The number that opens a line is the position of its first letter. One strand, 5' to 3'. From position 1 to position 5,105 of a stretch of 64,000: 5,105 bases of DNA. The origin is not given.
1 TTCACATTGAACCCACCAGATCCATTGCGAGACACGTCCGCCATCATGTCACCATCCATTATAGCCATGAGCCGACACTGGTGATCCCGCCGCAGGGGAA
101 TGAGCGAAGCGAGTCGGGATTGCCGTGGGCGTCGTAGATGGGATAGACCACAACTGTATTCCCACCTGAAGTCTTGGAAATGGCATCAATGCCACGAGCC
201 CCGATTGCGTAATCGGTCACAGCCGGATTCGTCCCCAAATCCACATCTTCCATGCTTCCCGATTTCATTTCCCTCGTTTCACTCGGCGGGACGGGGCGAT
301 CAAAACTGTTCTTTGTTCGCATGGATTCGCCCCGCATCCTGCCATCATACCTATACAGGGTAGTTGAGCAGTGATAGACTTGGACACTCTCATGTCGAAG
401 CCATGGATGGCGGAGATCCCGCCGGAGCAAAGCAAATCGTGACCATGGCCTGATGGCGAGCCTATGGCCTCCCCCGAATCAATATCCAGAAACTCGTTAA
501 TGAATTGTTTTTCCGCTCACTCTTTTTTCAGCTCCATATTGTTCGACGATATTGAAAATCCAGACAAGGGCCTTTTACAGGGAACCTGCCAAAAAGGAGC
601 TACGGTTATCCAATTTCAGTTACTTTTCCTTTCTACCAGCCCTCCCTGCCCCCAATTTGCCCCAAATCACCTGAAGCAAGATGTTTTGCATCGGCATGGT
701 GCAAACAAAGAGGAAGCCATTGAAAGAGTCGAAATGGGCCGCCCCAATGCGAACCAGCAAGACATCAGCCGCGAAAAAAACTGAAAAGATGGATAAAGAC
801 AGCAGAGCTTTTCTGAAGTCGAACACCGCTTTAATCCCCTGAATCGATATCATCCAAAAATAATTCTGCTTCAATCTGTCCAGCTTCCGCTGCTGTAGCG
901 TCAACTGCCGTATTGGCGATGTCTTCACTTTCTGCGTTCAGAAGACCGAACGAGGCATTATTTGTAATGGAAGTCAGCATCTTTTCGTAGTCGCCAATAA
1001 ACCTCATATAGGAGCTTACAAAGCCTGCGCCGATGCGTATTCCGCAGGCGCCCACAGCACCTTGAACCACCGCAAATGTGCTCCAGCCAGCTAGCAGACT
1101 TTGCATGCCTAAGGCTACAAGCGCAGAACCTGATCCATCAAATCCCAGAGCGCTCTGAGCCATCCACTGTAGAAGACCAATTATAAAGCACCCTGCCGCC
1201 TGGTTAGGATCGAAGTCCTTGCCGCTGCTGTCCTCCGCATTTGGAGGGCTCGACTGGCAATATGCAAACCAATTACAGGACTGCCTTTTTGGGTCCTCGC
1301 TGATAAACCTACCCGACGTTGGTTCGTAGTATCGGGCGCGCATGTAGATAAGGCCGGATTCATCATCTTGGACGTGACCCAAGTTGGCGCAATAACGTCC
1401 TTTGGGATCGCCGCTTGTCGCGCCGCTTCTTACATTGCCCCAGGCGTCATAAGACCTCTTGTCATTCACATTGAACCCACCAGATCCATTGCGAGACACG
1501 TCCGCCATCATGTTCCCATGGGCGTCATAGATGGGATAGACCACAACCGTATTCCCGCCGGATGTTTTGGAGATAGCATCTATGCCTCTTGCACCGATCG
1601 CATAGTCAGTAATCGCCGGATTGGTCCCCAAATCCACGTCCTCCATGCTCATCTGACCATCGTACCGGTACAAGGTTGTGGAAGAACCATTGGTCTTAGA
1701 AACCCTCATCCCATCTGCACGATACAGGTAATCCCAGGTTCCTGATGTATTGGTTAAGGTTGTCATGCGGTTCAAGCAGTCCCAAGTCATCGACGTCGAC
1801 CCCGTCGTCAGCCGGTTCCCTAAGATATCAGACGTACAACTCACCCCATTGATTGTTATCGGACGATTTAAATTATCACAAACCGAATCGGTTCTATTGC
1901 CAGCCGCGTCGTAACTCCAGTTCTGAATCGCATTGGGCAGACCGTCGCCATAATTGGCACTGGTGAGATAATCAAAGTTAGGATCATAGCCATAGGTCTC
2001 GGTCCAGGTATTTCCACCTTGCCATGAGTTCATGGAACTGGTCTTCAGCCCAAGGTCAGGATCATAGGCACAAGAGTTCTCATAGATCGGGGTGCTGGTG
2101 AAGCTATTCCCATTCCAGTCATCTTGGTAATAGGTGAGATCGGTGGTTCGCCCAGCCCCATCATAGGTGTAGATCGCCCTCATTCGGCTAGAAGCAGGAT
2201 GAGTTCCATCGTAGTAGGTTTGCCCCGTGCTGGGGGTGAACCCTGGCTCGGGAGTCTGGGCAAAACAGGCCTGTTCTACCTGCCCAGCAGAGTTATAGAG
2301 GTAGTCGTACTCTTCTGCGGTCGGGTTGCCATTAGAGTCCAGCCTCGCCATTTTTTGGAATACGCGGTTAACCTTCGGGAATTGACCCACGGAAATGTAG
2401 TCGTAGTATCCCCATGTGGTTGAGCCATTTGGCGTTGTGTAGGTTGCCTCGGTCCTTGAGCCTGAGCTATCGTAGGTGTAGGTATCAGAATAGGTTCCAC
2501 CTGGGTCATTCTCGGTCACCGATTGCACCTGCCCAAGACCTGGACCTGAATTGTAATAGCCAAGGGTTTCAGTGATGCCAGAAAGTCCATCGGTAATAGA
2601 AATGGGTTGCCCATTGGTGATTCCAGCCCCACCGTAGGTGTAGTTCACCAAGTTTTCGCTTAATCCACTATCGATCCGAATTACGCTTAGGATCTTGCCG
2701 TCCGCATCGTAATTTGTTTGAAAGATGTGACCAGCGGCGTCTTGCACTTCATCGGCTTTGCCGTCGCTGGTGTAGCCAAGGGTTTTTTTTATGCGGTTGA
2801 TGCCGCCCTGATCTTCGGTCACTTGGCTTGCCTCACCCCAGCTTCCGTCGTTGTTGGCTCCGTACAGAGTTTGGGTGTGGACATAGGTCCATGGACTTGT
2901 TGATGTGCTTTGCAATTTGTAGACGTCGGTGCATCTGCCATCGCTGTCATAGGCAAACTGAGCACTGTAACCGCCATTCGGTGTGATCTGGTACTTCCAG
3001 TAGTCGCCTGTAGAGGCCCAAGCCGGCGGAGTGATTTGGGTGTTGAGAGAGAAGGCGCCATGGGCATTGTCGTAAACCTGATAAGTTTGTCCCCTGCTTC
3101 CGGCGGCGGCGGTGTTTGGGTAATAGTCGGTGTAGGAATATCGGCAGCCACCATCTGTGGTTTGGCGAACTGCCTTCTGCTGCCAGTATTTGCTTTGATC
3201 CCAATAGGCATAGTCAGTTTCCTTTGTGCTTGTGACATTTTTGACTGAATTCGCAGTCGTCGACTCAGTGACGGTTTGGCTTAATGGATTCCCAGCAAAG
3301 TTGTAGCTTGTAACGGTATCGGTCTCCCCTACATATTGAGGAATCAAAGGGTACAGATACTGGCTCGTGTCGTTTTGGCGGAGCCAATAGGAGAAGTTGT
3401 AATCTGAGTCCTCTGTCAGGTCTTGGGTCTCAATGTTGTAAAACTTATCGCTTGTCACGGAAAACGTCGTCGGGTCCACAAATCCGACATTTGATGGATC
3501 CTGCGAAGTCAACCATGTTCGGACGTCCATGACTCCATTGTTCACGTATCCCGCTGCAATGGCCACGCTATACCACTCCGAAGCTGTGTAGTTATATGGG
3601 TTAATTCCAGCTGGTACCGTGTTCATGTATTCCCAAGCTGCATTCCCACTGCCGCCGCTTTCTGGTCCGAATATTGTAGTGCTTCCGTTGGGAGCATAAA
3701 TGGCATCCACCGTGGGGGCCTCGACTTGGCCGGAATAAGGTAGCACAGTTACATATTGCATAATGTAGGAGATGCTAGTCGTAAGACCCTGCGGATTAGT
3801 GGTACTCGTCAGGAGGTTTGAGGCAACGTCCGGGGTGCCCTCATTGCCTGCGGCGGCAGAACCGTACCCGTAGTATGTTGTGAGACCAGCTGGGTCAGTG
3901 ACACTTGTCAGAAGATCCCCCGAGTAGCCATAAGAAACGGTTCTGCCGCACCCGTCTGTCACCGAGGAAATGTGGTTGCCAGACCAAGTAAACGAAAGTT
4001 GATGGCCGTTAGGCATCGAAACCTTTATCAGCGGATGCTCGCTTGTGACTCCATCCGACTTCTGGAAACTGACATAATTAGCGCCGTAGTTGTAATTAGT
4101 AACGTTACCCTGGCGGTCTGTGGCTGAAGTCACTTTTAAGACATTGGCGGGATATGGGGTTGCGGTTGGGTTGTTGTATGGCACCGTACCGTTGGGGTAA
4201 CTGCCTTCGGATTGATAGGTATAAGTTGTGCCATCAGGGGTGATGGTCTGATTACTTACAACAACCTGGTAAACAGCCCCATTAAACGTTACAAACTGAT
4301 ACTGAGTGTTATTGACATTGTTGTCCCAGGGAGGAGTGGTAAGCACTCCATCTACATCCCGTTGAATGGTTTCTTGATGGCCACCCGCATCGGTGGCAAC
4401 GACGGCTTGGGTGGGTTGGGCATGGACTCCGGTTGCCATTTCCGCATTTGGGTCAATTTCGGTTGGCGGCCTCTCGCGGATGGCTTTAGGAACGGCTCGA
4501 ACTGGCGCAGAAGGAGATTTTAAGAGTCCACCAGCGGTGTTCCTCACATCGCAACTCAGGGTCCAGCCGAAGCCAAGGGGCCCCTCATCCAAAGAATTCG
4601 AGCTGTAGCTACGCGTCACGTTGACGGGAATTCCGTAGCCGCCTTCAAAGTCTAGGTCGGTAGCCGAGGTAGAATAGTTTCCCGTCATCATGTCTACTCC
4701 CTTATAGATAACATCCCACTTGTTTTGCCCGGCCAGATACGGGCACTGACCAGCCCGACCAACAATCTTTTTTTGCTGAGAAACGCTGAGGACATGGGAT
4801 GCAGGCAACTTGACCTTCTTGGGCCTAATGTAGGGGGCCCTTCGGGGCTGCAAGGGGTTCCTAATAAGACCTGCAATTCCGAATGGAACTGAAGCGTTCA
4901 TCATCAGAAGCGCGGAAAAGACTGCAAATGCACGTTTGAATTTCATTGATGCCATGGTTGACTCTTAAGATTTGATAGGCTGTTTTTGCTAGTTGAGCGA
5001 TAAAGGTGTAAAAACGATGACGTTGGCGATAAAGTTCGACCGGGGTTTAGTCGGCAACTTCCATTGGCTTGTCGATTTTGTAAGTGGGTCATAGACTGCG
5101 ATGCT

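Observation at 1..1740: Rhs C-terminal tip with candidate small membrane immunity ORF and a degenerate orphan rhs fragment sharing a near-identical recombination segment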

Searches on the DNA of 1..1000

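Call 21: search_rna_families(source=window, start=1, end=1000, threshold=evalue, max_evalue=1)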
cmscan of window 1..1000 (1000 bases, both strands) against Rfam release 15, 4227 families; matches with E-value up to 1: 1.
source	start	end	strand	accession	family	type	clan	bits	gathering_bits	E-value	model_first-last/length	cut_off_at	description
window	788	933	-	RF01969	RMST_8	Gene; lncRNA;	-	23.5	80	0.1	1-143/143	no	Rhabdomyosarcoma 2 associated transcript conserved region 8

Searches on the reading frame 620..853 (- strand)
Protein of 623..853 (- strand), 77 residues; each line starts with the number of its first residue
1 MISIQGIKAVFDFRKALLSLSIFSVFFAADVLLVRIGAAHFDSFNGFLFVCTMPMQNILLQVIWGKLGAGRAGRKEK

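Call 5: search_protein_families(library=pfam, proteins=[window:620-826:-], max_evalue=0.01)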
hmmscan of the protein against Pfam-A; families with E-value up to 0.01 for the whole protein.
window:620-826:- (68 aa): 0 families

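Call 12: search_protein_families(library=ncbifam, proteins=[window:620-826:-], max_evalue=0.01)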
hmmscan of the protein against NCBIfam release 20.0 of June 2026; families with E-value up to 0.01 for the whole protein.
window:620-826:- (68 aa): 0 families

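Call 44: find_homologous_proteins(query=window:623-853:-, max_evalue=1)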
Query seq(77 aa): 2 candidates shared short words with the query, none scored E <= 1.

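Call 50: search_protein_families(library=padloc, proteins=[window:623-853:-], max_evalue=0.01)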
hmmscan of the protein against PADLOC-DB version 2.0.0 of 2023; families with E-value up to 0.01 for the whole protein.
window:623-853:- (77 aa): 0 families

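Call 64: search_protein_families(library=phrogs, proteins=[window:623-853:-], max_evalue=0.01)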
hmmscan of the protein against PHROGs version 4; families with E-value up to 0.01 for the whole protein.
window:623-853:- (77 aa): 1 family
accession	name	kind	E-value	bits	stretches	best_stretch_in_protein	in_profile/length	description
phrog_28953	-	unknown function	0.0048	17.9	1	11-61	21-71/143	-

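Call 76: predict_structure(protein=window:623-853:-)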
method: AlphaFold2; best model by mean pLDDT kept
length: 77 residues; sequences in the alignment: 1
mean_pLDDT: 68.6   pTM: 0.43
mean pLDDT of the five models: 68.6, 66.4, 66.2, 66.0, 65.5
residues with pLDDT >= 90: 0; 70-90: 40; 50-70: 33; < 50: 4
segments of 3 or more residues with pLDDT < 50: 75-77
pLDDT, mean of each block of 10 residues (from residue 1): 64 80 80 70 75 67 58 48
secondary structure, 60 per line:
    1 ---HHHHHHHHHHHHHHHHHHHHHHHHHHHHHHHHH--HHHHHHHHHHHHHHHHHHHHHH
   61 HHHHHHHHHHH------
elements in order: H4-36 H39-71

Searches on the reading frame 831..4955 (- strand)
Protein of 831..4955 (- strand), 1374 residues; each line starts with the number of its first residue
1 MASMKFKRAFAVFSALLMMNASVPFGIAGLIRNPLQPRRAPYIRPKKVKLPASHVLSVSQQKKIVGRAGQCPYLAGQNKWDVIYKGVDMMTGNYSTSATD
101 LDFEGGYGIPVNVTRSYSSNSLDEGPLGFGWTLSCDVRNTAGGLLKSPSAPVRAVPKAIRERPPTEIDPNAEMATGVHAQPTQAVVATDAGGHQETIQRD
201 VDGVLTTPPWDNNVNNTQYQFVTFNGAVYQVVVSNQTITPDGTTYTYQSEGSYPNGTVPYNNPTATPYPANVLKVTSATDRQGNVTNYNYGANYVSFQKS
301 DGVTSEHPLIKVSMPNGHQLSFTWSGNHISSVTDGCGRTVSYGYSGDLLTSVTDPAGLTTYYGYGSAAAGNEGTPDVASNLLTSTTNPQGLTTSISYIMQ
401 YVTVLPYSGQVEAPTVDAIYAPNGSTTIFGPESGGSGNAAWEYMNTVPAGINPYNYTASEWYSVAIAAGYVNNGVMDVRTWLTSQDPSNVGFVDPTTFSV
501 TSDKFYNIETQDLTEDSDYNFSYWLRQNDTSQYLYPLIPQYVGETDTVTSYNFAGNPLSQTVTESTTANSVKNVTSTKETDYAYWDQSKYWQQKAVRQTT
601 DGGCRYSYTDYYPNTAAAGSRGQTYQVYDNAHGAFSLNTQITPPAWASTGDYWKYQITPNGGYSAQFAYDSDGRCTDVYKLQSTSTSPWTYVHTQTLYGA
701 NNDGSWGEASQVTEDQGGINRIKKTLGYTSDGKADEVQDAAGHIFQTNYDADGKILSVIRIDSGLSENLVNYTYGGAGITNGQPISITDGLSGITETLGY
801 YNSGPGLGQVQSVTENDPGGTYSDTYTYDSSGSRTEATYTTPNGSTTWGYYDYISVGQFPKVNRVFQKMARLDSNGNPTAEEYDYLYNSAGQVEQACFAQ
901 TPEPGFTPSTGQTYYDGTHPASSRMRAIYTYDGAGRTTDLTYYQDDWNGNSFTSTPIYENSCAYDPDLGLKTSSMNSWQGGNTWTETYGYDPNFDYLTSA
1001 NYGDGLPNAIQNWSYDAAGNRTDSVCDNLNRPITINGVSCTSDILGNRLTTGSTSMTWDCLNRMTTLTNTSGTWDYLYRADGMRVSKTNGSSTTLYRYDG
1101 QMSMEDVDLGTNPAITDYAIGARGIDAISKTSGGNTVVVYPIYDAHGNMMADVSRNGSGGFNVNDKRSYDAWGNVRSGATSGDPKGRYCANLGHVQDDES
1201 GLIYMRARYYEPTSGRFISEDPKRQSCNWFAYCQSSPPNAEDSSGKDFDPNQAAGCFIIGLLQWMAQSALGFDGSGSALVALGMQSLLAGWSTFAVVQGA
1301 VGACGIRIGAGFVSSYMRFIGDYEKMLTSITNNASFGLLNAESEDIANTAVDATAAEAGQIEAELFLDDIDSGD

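Call 5: search_protein_families(library=pfam, proteins=[window:831-4955:-], max_evalue=0.01)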
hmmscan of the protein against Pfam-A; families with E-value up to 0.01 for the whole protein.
window:831-4955:- (1374 aa): 2 families
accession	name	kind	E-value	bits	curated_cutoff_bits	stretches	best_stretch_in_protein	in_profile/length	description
PF20148.4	DUF6531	-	5.7e-11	43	24.1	1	87-138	4-53/74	Domain of unknown function (DUF6531)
PF05593.20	RHS_repeat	-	8.4e-06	26.5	22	1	328-358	6-37/38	RHS Repeat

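Call 6: find_encoding_contigs(protein=window:831-4955:-, flank=10000, max_places=6)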
Protein window:831-4955:- (1374 aa): no gene with exactly this product is on record in the collection.

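Call 12: search_protein_families(library=ncbifam, proteins=[window:831-4955:-], max_evalue=0.01)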
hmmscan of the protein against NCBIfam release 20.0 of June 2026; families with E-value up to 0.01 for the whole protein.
window:831-4955:- (1374 aa): 2 families
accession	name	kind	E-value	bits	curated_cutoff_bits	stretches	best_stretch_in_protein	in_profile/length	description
TIGR03696.1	Rhs_assc_core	domain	1.1e-15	57.8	32.5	1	1169-1245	1-75/76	RHS repeat-associated core domain-containing protein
NF041261.1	RHS_core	equivalog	1.4e-07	29.7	2000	1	1144-1232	1163-1246/1261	RHS element core protein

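Call 65: search_solved_structures(query=window:831-4955:-, max_evalue=0.001)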
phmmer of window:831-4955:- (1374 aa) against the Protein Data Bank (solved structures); distinct sequences matched with E-value up to 0.001: 2.
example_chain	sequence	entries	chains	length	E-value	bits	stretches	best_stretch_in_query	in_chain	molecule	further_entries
8cp6_B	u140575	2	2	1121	0.0007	20.7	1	1177-1245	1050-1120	Toxin protein Tse5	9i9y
8uy4_A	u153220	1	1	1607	0.00097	20.2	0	1192-1245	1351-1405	Tse15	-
